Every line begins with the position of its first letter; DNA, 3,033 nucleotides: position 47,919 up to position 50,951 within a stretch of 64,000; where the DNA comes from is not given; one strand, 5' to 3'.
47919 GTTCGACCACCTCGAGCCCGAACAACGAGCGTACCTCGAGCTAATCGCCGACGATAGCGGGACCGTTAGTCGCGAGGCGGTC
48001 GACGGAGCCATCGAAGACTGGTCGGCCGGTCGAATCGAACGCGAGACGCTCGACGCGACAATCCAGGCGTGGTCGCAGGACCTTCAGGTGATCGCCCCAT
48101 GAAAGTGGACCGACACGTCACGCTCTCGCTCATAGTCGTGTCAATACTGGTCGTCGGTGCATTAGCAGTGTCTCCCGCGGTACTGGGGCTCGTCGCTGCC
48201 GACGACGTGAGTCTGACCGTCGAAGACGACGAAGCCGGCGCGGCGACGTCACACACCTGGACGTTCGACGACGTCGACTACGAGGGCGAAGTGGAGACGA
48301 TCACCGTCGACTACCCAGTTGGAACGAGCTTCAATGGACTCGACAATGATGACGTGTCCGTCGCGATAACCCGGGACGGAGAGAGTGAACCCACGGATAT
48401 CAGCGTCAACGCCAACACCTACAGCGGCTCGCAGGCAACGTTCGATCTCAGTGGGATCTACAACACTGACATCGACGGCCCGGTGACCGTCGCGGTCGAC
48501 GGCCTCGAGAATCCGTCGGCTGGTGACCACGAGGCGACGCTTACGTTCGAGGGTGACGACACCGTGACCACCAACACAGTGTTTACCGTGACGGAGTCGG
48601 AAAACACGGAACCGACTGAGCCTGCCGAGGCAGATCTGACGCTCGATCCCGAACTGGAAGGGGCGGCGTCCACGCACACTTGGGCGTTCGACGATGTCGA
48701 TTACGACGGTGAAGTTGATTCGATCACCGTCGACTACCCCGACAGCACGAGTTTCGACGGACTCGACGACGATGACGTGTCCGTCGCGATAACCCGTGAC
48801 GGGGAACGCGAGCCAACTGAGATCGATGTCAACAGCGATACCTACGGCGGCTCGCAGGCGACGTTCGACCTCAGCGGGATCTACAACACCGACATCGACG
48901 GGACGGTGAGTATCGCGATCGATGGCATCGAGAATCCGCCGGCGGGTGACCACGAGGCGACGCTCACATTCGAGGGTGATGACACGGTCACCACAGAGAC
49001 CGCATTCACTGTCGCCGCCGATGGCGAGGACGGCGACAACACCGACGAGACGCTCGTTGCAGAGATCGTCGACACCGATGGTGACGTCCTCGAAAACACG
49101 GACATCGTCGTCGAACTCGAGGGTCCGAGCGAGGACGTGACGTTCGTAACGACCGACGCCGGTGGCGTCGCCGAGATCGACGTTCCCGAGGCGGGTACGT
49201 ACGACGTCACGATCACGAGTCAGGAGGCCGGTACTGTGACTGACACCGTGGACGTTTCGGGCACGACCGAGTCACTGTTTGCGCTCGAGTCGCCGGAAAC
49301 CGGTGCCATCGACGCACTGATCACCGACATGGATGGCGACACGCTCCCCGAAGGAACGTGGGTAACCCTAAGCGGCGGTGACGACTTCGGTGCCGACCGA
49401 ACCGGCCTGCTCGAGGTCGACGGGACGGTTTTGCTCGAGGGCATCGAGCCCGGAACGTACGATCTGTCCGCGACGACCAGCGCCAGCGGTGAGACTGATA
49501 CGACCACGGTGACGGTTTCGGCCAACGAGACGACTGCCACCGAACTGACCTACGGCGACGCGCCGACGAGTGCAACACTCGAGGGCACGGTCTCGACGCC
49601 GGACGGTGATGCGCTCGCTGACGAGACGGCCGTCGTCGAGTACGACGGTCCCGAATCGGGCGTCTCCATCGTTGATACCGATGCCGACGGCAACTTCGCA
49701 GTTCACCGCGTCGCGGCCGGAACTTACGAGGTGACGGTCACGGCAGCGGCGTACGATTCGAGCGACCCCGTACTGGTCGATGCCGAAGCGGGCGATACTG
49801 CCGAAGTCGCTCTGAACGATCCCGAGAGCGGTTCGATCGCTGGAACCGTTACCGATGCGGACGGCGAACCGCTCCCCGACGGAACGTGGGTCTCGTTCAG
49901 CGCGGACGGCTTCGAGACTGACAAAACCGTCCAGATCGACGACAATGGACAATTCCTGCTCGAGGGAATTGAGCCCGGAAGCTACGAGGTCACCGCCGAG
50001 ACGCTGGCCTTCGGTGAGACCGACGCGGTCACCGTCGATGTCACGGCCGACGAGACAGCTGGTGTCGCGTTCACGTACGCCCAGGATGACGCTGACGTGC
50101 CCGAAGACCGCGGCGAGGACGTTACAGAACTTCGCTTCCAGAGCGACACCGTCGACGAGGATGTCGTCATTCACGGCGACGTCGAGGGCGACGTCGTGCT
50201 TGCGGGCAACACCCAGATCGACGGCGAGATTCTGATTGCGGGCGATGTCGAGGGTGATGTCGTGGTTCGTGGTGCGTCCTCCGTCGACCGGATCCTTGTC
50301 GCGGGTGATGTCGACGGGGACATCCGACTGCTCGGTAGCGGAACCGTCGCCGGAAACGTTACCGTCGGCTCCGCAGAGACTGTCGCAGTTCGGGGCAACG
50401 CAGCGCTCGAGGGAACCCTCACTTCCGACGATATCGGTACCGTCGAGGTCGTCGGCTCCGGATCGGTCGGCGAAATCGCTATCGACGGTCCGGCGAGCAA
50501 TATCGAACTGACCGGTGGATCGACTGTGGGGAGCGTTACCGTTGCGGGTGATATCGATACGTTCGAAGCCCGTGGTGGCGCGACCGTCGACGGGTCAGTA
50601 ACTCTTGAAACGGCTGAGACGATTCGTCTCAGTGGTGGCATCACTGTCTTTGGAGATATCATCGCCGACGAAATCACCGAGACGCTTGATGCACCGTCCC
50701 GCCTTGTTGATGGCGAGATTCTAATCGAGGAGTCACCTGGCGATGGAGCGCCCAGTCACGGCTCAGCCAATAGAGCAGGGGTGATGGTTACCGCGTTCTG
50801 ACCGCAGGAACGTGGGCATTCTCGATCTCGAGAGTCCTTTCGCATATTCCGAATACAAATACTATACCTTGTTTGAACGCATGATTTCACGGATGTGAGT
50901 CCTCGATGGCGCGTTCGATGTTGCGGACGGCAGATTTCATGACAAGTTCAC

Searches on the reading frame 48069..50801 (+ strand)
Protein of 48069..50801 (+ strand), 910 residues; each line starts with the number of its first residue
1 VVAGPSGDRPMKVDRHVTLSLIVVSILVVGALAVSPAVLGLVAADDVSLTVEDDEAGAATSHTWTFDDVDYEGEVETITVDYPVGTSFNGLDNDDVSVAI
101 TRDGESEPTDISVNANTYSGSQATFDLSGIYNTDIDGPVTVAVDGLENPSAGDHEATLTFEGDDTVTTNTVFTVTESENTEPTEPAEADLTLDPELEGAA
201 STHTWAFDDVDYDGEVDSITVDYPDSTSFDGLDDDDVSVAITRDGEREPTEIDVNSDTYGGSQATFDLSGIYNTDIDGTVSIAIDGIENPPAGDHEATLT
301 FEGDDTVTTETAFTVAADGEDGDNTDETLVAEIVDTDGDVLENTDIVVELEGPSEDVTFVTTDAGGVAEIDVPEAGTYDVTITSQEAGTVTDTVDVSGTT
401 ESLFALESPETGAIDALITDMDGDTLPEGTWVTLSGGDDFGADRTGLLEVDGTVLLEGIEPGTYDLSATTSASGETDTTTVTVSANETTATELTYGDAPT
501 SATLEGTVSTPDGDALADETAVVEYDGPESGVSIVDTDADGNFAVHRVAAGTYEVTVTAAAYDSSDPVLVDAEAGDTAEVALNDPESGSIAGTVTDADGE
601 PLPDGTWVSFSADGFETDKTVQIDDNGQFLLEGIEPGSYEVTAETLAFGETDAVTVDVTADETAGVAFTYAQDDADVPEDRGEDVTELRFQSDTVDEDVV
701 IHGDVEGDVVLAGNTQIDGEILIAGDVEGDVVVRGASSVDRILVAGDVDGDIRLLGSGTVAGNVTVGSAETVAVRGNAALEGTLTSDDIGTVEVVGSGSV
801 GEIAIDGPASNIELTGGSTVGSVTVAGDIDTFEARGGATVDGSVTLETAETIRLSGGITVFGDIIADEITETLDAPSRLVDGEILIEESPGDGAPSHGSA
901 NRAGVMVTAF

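Call 7: search_protein_families(library=pfam, proteins=[window:48069-50801:+], max_evalue=0.01)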
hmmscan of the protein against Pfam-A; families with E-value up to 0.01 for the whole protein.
window:48069-50801:+ (910 aa): 9 families
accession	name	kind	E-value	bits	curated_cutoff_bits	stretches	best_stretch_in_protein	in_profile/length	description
PF13620.12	CarboxypepD_reg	-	5.4e-26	91.2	32.3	3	589-669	1-80/82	Carboxypeptidase regulatory-like domain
PF13715.12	CarbopepD_reg_2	-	5.6e-11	42.8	32.2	0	590-674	1-80/88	CarboxypepD_reg-like domain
PF09430.16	EMC7_beta-sandw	-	3.1e-09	37.5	26.6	0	534-563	22-51/122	ER membrane protein complex subunit 7, beta-sandwich domain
PF14686.12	fn3_3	-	5e-09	36.2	24.4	0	535-557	29-51/75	Polysaccharide lyase family 4, domain II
PF17802.7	SpaA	-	1.4e-07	32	23.1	0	590-645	3-59/91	Prealbumin-like fold domain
PF13953.12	PapC_C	-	5.8e-07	29.6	27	0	593-636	3-42/66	PapC C-terminal domain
PF10670.15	DUF4198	-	0.00026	21.6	34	0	337-380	156-203/209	Domain of unknown function (DUF4198)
PF24025.1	Ig_DR_A0283-like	-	0.00078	20.2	27.1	0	416-468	11-62/102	DR_A0283-like, Ig-like domain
PF22904.2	NOMO1-like_2nd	-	0.0061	17.1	27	0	590-662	6-80/90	BOS complex subunit NOMO1-like, second beta sandwich domain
